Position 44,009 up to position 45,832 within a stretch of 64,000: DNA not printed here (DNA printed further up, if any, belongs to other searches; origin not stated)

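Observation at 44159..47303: B12-binding radical SAM enzyme with an uncharacterised 8-TM membrane protein and lipoprotein at the head of a cell-wall glycopolymer operon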

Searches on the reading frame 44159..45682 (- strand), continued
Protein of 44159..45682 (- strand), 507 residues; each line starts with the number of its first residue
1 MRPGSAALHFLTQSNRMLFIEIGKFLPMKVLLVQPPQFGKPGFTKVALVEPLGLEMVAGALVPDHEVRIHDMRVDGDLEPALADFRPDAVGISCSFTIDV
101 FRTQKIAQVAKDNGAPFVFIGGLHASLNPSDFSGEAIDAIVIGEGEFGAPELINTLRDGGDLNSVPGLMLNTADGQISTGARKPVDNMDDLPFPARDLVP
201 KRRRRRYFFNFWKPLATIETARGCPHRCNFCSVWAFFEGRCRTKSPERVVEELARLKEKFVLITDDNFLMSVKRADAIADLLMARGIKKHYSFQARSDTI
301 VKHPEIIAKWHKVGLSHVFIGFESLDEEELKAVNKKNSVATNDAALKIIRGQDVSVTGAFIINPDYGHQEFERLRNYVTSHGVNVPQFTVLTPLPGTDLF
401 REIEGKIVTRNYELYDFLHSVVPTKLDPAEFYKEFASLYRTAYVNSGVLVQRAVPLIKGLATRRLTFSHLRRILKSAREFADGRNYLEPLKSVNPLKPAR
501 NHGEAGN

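Call 98: search_solved_structures(query=L175:7485-8963:+, max_evalue=1)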
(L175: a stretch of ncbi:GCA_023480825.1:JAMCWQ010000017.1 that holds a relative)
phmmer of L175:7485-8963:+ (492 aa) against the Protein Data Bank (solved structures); distinct sequences matched with E-value up to 1: 19.
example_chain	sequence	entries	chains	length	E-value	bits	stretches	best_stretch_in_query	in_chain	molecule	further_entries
5v1q_A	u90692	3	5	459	4.3e-07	32.2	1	127-277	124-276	Radical SAM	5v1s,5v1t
6efn_A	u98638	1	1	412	2.2e-05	26.6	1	136-387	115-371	Sporulation killing factor maturation protein SkfB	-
7vob_C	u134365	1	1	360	0.00011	24.3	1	128-253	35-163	Cytosylglucuronate decarboxylase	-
7voc_C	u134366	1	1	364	0.00011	24.2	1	128-253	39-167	Cytosylglucuronate decarboxylase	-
7n7i_A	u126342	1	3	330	0.00032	22.7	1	122-252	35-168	Viperin-like enzyme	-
6b4c_A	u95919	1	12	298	0.00035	22.6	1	123-252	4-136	Viperin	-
7wzv_A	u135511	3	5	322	0.00085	21.4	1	127-218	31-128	4Fe-4S cluster-binding domain-containing protein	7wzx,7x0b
9dfw_A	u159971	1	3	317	0.002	20.1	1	135-252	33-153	Radical SAM core domain-containing protein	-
9dgw_A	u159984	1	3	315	0.002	20.1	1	135-252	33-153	Radical SAM core domain-containing protein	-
6c8v_A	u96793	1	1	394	0.01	17.8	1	133-235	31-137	Coenzyme PQQ synthesis protein E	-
6w1s_E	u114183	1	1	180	0.2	13.5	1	420-490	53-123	Mediator of RNA polymerase II transcription subunit 8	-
2fb2_A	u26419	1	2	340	0.4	12.5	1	119-225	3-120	Molybdenum cofactor biosynthesis protein A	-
8t1i_E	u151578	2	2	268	0.44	12.4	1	421-490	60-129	Mediator of RNA polymerase II transcription subunit 8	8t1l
5j3t_B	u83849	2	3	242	0.48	12.3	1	161-286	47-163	mRNA decapping complex subunit 2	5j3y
5n2v_B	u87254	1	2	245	0.5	12.2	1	161-286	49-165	mRNA decapping complex subunit 2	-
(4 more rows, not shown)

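Call 102: predict_structure(alignment_id=A5)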
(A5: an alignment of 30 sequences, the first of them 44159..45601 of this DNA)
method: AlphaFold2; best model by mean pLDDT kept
length: 480 residues; sequences in the alignment: 30
mean_pLDDT: 86.0   pTM: 0.86
mean pLDDT of the five models: 86.0, 84.9, 84.7, 81.2, 79.2
residues with pLDDT >= 90: 247; 70-90: 179; 50-70: 40; < 50: 14
segments of 3 or more residues with pLDDT < 50: 467-480
pLDDT, mean of each block of 10 residues (from residue 1): 92 64 92 97 92 97 86 84 97 82 90 92 96 95 95 89 94 84 88 89 81 92 96 93 96 98 95 97 96 90 83 93 91 89 92 80 80 83 68 75 90 76 70 77 83 83 52 32
secondary structure, 60 per line:
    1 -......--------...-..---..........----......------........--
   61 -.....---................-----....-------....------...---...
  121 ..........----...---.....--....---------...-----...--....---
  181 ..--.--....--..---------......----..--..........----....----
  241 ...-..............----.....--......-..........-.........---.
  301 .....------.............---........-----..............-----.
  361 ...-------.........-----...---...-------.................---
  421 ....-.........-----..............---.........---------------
elements in order: E2-7 H25-34 E39-44 H51-58 E62-66 H70-85 E91-94 H102-105 E112-114 H118-130 E141-145 E148-151 H174-177 E188-191 H205-210 H219-228 E233-236 H245-258 E263-267 H270-275 H277-286 E288-296 H300-305 H312-324 E328-335 H341-354 E360-363 H371-379 H401-417 H421-424 H426-434 H440-453 H457-465

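Call 104: fold_search(model_id=the predicted structure, library=pdb)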
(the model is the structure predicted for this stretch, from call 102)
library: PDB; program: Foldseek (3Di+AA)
matches with E <= 10: 1718; with E <= 0.001: 93
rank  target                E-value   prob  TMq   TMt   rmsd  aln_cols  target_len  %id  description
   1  9ccb                  2.7e-22  1.00  0.64  0.73   7.0       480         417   20  X-ray crystal structure of methyl-coenzyme M reductase glutamine methylase (MgmA) from Methanothermobacter marburgensis  (released 2025-01-01)
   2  6fd2_A                1.2e-21  1.00  0.69  0.72   7.8       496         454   19  Radical SAM 1,2-diol dehydratase AprD4 in complex with its substrate paromamine (released 2018-01-17)
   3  6fd2_B                4.0e-21  1.00  0.68  0.71   7.8       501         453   20  Radical SAM 1,2-diol dehydratase AprD4 in complex with its substrate paromamine (released 2018-01-17)
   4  6wte_A                1.9e-19  1.00  0.63  0.54   6.7       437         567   18  Structure of radical S-adenosylmethionine methyltransferase, TsrM, from Kitasatospora setae with cobalamin and [4Fe-4S (released 2020-12-23)
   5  5ul4                  3.5e-19  1.00  0.69  0.47   8.7       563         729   16  Structure of Cobalamin-dependent S-adenosylmethionine radical enzyme OxsB with aqua-cobalamin and S-adenosylmethionine b (released 2017-04-19)
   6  9n1c                  4.2e-19  1.00  0.62  0.49   9.5       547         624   16  Crystal structure of CysS from Corallococcus sp. CA054B with 5'-deoxyadenosine, methionine, and pantetheinylated 3-ethox (released 2026-01-28)
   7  5ul3                  5.6e-19  1.00  0.67  0.46  12.1       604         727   17  Structure of Cobalamin-dependent S-adenosylmethionine radical enzyme OxsB with aqua-cobalamin bound (released 2017-04-19)
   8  9n1b                  5.6e-19  1.00  0.65  0.51   9.8       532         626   17  Crystal structure of CysS from Corallococcus sp. CA054B with 5'-deoxyadenosine, methionine, and pantetheinylated 3-metho (released 2026-01-28)
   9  6wte_B                6.3e-19  1.00  0.62  0.56   6.1       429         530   19  Structure of radical S-adenosylmethionine methyltransferase, TsrM, from Kitasatospora setae with cobalamin and [4Fe-4S (released 2020-12-23)
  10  6wtf_A                7.5e-19  1.00  0.62  0.55   6.2       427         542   19  Structure of radical S-adenosylmethionine methyltransferase, TsrM, from Kitasatospora setae with tryptophan substrate  (released 2020-12-23)
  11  9n1d                  8.9e-19  1.00  0.63  0.50   5.2       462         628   17  Crystal structure of CysS from Corallococcus sp. CA054B with 5'-deoxyadenosine and methionine bound (released 2026-01-28)
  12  5ul2                  3.2e-18  1.00  0.67  0.46   8.7       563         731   17  Structure of Apo, SeMet-labeled Cobalamin-dependent S-adenosylmethionine radical enzyme OxsB (released 2017-04-19)
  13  6wtf_B                3.3e-18  1.00  0.65  0.58   6.8       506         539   18  Structure of radical S-adenosylmethionine methyltransferase, TsrM, from Kitasatospora setae with tryptophan substrate  (released 2020-12-23)
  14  7kdy_A                7.0e-17  1.00  0.66  0.49   5.6       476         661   20  Crystal structure of Streptomyces tokunonesis TokK with hydroxycobalamin, 5'-deoxyadenosine, methionine, and (2R)-pant (released 2022-01-12)
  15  7kdx_A                9.9e-17  1.00  0.64  0.48   5.1       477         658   19  Crystal structure of Streptomyces tokunonesis TokK with hydroxycobalamin, 5'-deoxyadenosine, and methionine (released 2022-01-12)
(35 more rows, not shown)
